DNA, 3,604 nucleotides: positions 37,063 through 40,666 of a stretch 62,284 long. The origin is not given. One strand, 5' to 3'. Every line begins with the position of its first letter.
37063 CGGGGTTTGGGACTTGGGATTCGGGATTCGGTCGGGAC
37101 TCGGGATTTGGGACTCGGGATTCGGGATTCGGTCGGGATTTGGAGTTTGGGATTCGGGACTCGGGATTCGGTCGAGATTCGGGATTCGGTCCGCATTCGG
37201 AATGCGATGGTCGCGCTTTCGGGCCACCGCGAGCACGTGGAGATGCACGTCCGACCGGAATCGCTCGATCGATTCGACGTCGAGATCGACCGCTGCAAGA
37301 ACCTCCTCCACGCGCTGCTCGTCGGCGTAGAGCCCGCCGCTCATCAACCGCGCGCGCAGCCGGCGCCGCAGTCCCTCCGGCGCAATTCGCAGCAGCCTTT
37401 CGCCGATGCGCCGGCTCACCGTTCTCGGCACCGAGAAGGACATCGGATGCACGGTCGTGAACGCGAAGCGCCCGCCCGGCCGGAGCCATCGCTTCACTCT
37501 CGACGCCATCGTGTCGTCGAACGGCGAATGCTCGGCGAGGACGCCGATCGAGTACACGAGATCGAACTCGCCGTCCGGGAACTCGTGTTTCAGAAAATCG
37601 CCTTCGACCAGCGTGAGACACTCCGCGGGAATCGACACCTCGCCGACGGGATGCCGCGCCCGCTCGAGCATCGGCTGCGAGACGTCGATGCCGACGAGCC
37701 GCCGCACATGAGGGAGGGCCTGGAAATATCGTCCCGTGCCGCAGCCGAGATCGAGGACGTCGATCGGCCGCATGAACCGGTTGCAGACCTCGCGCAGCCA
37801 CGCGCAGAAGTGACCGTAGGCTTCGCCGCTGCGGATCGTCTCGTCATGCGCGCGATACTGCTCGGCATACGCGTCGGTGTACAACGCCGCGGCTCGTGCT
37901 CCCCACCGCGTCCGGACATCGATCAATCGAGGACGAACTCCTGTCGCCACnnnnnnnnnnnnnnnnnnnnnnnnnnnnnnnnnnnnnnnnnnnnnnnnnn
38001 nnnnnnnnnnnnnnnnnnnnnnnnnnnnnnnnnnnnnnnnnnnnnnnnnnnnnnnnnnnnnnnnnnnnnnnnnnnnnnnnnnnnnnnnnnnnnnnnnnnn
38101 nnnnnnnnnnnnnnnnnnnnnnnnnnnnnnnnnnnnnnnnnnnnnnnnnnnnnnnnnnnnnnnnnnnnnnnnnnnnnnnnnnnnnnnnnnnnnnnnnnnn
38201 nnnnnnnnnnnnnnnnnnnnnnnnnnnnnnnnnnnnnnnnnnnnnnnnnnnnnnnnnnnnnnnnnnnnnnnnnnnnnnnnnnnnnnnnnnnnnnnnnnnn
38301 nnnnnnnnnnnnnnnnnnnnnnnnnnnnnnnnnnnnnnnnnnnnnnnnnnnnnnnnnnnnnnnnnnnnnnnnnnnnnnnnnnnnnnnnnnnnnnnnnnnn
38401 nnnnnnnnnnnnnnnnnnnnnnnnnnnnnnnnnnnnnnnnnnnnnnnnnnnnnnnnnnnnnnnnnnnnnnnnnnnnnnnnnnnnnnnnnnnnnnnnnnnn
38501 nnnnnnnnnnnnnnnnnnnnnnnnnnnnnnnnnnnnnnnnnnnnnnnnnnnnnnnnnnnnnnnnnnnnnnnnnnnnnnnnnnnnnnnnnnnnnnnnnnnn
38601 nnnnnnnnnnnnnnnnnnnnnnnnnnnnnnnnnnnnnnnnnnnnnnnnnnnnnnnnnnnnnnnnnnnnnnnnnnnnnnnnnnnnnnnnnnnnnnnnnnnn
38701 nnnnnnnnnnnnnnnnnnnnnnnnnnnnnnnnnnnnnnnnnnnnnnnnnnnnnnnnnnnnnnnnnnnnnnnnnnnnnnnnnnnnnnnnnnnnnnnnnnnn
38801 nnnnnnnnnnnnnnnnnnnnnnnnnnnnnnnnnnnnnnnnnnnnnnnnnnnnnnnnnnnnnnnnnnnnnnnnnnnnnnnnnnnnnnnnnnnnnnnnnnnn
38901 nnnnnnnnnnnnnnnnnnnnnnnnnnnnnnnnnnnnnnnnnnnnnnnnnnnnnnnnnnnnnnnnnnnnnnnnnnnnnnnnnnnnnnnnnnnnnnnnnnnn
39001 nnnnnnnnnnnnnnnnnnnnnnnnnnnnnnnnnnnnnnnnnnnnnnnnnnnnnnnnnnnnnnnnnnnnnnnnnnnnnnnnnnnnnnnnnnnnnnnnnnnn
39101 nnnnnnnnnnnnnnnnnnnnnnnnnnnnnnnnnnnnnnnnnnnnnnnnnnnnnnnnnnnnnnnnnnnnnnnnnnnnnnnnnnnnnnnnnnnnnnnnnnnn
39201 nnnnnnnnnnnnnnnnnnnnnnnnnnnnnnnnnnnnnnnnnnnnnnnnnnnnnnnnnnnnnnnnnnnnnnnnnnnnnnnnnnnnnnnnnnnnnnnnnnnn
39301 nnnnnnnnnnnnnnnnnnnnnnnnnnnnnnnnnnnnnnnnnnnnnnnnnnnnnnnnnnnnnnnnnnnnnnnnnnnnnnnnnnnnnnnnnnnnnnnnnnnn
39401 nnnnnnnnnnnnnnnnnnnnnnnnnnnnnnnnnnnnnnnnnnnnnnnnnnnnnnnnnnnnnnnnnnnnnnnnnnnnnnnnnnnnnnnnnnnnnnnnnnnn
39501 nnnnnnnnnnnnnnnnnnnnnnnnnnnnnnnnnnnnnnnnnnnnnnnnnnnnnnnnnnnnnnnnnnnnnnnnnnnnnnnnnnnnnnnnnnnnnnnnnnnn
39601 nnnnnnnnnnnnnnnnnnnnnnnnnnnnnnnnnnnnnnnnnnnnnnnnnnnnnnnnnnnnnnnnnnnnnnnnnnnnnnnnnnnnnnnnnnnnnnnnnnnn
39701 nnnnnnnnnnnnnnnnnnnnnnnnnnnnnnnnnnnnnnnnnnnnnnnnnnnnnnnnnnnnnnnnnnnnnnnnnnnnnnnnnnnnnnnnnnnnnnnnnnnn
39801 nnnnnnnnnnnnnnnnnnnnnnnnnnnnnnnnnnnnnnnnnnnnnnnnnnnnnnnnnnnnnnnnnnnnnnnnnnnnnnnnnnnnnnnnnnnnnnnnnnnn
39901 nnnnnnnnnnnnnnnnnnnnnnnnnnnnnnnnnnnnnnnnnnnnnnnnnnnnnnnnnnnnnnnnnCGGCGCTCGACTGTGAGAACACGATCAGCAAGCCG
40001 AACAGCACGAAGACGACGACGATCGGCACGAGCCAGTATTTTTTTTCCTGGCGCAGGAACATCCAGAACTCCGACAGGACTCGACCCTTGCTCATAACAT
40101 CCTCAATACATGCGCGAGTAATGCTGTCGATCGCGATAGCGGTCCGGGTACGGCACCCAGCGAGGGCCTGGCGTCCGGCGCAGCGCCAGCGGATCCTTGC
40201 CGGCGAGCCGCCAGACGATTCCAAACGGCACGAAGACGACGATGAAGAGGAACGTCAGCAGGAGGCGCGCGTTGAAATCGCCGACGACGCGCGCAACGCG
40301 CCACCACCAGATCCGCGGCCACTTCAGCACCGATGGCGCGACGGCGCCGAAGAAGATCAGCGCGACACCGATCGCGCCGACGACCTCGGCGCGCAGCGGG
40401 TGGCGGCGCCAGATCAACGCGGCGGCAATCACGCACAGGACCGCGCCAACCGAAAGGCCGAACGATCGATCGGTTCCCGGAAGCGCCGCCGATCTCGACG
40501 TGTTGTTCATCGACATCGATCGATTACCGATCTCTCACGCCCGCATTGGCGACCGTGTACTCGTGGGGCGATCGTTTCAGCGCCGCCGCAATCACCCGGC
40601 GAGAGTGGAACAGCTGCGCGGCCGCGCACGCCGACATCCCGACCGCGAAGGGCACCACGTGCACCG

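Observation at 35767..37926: Methyltransferase-GT4 fusion joined by a proline-rich linker built from a GGGATTY heptamer satellite: possible tunable ruler or phase switch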

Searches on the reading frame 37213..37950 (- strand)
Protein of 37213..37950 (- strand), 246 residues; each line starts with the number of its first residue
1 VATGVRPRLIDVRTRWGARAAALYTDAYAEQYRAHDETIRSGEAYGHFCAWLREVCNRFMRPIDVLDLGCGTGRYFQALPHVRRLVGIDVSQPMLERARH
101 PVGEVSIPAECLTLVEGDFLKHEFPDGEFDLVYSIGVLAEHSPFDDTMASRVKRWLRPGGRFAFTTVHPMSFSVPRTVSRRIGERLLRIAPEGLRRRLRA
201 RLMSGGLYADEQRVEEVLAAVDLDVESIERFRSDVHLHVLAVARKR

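Call 35: find_homologous_proteins(query=window:37213-37950:-, max_evalue=1e-20)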
Query seq(246 aa) (246 aa): 1394 proteins with E <= 1e-20 among 8000 candidates; the best 120 are listed.
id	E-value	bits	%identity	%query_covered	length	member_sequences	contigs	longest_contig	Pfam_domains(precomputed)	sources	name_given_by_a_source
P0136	3.2e-123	428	80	100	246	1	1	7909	PF13847.13,PF13489.13,PF13649.13,PF08241.19,PF08242.19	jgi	jgi:SAM-dependent methyltransferase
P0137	1.7e-121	422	82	97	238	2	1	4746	PF13847.13,PF13489.13,PF13649.13,PF08241.19,PF08242.19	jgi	-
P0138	3.7e-113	395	77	96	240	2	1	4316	PF13847.13,PF13489.13,PF13649.13,PF08241.19,PF08242.19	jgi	jgi:SAM-dependent methyltransferase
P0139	4.8e-113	395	76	95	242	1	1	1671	PF13847.13,PF13489.13,PF13649.13,PF08241.19,PF08242.19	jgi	jgi:SAM-dependent methyltransferase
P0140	1.3e-110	387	75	95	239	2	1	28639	PF13847.13,PF13489.13,PF13649.13,PF08241.19,PF08242.19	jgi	jgi:SAM-dependent methyltransferase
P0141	4.0e-110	385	79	91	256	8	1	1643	PF13847.13,PF13489.13,PF13649.13,PF08241.19,PF08242.19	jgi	jgi:SAM-dependent methyltransferase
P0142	1.8e-108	380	78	91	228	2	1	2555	PF13847.13,PF13489.13,PF13649.13,PF01209.25,PF08241.19,PF08242.19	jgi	-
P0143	6.0e-105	368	73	95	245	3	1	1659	PF13847.13,PF13489.13,PF13649.13,PF08241.19,PF08242.19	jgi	jgi:SAM-dependent methyltransferase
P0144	1.2e-104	367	73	95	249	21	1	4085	PF13847.13,PF13489.13,PF13649.13,PF08241.19,PF08242.19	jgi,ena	-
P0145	1.5e-104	367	72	94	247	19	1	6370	PF13847.13,PF13489.13,PF13649.13,PF08241.19,PF08242.19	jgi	-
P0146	3.8e-104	366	72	96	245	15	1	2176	PF13847.13,PF13489.13,PF13649.13,PF08241.19,PF08242.19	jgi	jgi:SAM-dependent methyltransferase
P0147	4.2e-104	365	72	96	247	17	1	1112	PF13847.13,PF13489.13,PF13649.13,PF08241.19,PF08242.19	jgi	-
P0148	4.8e-104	365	72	95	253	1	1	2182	PF13847.13,PF13489.13,PF13649.13,PF08241.19,PF08242.19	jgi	jgi:SAM-dependent methyltransferase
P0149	6.1e-104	365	72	95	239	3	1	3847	PF13847.13,PF13489.13,PF13649.13,PF08241.19,PF08242.19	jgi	jgi:SAM-dependent methyltransferase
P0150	3.0e-102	359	71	94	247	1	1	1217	PF13847.13,PF13489.13,PF13649.13,PF08241.19,PF08242.19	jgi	jgi:SAM-dependent methyltransferase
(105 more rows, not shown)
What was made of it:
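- The best 120 MT hits are standalone proteins of 228-269 aa (call 35).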

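Call 71: find_encoding_contigs(protein=P0137, flank=3000, max_places=2)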
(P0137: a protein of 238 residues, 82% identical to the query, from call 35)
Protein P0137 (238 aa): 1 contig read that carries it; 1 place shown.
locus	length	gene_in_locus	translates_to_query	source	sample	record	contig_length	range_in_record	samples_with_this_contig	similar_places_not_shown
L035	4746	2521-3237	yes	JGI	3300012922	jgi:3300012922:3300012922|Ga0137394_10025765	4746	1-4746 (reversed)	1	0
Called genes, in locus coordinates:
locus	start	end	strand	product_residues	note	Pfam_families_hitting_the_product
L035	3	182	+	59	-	?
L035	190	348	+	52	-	PF19451:DUF5989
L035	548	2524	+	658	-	PF02543:Carbam_trans_N, PF16861:Carbam_trans_C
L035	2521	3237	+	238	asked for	PF13489:Methyltransf_23, PF13847:Methyltransf_31, PF08241:Methyltransf_11, PF08242:Methyltransf_12, PF13649:Methyltransf_25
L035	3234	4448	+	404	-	PF00534:Glycos_transf_1, PF13692:Glyco_trans_1_4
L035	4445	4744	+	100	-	?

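Call 72: find_encoding_contigs(protein=P0138, flank=3000, max_places=2)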
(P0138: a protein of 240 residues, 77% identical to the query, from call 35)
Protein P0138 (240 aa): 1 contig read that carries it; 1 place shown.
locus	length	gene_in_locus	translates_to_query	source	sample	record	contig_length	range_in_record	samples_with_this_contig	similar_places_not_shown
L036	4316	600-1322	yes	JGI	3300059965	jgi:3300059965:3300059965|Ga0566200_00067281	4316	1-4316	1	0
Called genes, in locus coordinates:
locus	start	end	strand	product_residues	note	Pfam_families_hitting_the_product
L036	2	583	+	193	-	?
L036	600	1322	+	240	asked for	PF13489:Methyltransf_23, PF08241:Methyltransf_11, PF08242:Methyltransf_12, PF13649:Methyltransf_25, PF13847:Methyltransf_31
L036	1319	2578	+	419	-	PF20706:GT4-conflict (faint), PF00534:Glycos_transf_1, PF13692:Glyco_trans_1_4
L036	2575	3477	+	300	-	PF13439:Glyco_transf_4, PF13579:Glyco_trans_4_4, PF00534:Glycos_transf_1, PF13692:Glyco_trans_1_4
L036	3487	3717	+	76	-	PF00534:Glycos_transf_1, PF13692:Glyco_trans_1_4 (weak)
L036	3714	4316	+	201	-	?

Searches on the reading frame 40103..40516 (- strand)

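Call 40: search_protein_families(library=pfam, proteins=[window:40103-40516:-], max_evalue=0.001)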
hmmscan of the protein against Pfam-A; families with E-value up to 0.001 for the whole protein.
window:40103-40516:- (137 aa): 1 family
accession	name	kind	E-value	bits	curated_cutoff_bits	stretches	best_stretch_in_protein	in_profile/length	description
PF19588.4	SxtJ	-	1e-09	39.5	24.4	1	18-110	5-98/99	Saxitoxin biosynthesis operon protein SxtJ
